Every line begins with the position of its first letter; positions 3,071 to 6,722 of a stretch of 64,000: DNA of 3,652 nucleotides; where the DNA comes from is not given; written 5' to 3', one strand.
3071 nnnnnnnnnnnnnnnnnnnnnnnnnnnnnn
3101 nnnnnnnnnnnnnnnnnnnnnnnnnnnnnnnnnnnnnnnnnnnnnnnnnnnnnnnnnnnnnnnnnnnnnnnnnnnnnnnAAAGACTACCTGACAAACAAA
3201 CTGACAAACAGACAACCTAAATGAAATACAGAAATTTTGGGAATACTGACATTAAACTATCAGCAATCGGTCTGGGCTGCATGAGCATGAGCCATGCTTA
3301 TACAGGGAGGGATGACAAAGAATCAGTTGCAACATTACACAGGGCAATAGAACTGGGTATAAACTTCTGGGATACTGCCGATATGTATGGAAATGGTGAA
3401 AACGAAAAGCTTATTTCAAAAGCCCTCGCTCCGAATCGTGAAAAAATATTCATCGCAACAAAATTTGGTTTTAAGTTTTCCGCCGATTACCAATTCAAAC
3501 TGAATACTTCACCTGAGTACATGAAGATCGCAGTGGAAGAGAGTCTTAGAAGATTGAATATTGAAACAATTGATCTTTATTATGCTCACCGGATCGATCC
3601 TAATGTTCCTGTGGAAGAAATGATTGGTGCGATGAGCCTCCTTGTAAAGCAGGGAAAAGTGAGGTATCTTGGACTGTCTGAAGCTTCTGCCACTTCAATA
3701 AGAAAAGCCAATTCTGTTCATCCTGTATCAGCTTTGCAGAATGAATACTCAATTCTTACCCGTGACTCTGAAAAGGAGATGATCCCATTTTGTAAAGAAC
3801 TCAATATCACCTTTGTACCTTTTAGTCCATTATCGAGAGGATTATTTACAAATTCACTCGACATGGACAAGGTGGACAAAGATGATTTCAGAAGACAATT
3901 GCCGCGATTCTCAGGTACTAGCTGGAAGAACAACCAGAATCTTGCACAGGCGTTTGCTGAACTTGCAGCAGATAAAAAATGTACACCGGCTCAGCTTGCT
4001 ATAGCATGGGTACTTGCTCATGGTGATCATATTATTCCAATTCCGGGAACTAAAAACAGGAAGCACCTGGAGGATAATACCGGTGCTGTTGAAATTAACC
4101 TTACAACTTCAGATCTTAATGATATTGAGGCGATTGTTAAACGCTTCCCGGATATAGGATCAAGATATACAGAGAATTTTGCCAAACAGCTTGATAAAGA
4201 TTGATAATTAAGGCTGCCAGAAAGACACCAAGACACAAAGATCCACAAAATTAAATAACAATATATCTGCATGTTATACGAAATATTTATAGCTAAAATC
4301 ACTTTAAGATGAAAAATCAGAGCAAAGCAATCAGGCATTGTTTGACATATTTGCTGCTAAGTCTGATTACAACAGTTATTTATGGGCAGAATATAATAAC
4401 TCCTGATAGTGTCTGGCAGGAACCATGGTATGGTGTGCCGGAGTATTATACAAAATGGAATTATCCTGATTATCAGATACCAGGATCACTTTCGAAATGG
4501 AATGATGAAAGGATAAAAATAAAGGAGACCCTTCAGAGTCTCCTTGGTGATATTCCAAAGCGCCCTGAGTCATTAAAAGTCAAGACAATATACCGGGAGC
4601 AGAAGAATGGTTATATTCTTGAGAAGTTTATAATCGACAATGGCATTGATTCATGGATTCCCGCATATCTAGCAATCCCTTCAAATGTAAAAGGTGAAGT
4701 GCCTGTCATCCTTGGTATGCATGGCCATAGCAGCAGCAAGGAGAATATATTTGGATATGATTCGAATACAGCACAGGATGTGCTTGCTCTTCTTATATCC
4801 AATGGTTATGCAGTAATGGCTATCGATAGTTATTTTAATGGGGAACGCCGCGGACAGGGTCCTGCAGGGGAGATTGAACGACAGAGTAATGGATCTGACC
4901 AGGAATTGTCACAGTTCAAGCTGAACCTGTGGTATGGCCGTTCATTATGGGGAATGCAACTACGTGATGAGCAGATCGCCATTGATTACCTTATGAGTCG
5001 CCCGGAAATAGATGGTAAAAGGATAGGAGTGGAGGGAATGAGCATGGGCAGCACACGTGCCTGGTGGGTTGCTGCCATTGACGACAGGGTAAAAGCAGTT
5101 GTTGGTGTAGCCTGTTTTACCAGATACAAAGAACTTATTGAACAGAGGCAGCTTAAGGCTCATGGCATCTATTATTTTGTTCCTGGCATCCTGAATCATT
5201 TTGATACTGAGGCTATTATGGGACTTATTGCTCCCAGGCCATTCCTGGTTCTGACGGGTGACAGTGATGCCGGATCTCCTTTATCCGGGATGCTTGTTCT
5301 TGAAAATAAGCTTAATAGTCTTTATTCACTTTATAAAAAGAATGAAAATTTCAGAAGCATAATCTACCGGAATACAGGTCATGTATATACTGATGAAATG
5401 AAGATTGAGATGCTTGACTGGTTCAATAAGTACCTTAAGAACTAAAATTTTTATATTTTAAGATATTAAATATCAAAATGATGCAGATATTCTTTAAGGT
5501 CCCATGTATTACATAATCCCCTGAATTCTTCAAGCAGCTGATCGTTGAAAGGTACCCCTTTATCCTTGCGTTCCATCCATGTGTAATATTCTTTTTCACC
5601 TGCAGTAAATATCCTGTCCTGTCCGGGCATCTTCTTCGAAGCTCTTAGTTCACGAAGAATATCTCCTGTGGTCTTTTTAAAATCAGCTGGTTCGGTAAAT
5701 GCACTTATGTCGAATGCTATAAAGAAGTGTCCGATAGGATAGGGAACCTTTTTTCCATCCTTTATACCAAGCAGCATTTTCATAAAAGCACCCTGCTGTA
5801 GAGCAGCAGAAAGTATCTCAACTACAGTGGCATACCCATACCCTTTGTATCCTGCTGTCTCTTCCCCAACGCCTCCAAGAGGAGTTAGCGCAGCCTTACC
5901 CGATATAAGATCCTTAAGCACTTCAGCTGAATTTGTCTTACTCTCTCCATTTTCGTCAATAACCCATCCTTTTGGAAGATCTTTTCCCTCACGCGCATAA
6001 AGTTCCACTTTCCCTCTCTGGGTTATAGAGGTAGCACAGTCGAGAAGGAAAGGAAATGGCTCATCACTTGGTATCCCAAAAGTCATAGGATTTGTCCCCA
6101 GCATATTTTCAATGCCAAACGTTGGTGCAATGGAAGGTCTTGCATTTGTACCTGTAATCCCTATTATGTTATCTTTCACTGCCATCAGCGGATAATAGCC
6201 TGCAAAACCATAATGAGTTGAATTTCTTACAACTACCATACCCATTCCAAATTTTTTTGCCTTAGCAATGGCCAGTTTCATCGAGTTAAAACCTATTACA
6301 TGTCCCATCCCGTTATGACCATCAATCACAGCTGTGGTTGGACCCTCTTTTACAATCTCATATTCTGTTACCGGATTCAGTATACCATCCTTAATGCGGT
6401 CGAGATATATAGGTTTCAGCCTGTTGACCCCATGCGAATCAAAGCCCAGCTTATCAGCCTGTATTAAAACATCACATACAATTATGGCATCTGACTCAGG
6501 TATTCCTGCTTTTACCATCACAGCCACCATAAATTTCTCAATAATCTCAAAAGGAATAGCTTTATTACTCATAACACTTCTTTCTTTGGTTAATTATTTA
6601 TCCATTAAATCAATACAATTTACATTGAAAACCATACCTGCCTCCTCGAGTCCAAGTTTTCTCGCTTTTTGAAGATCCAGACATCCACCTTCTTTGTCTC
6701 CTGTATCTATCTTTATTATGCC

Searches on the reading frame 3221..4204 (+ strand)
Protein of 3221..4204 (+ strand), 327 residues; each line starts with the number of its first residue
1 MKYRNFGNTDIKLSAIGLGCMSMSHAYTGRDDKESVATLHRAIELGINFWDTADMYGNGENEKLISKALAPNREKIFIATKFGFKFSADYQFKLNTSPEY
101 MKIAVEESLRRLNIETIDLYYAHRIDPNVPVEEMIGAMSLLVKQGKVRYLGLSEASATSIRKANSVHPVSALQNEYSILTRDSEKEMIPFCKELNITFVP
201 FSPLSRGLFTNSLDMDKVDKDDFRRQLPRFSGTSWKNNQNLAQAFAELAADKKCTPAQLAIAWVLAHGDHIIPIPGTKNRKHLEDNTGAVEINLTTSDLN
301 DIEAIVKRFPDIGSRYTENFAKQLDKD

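Call 59: search_protein_families(library=pfam, proteins=[window:3221-4204:+], max_evalue=0.00001)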
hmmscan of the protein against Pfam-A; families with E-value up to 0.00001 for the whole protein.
window:3221-4204:+ (327 aa): 1 family
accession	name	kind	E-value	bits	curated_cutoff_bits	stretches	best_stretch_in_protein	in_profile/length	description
PF00248.27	Aldo_ket_red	-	9.3e-82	274.8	24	1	16-306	2-290/291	Aldo/keto reductase family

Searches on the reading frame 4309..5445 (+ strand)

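Call 59: search_protein_families(library=pfam, proteins=[window:4309-5445:+], max_evalue=0.00001)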
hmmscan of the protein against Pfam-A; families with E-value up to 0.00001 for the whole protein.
window:4309-5445:+ (378 aa): 4 families
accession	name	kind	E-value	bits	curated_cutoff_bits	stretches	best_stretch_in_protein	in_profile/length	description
PF12715.13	Abhydrolase_7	-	1.4e-14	54.6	21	1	60-320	47-316/388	Abhydrolase family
PF01738.24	DLH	-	1.7e-11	44.6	21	1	117-283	1-143/217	Dienelactone hydrolase family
PF00326.27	Peptidase_S9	-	2.9e-07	30.6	22.6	1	218-377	45-211/213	Prolyl oligopeptidase family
PF05448.18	AXE1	-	4.6e-07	29.3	21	1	117-270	69-209/321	Acetyl xylan esterase (AXE1)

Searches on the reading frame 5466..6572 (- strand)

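Call 59: search_protein_families(library=pfam, proteins=[window:5466-6572:-], max_evalue=0.00001)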
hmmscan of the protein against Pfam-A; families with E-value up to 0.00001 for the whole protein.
window:5466-6572:- (368 aa): 1 family
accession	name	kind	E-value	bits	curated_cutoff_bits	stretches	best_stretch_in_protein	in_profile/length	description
PF02615.19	Ldh_2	-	7.3e-120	400.5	38.8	1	7-349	2-331/333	Malate/L-lactate dehydrogenase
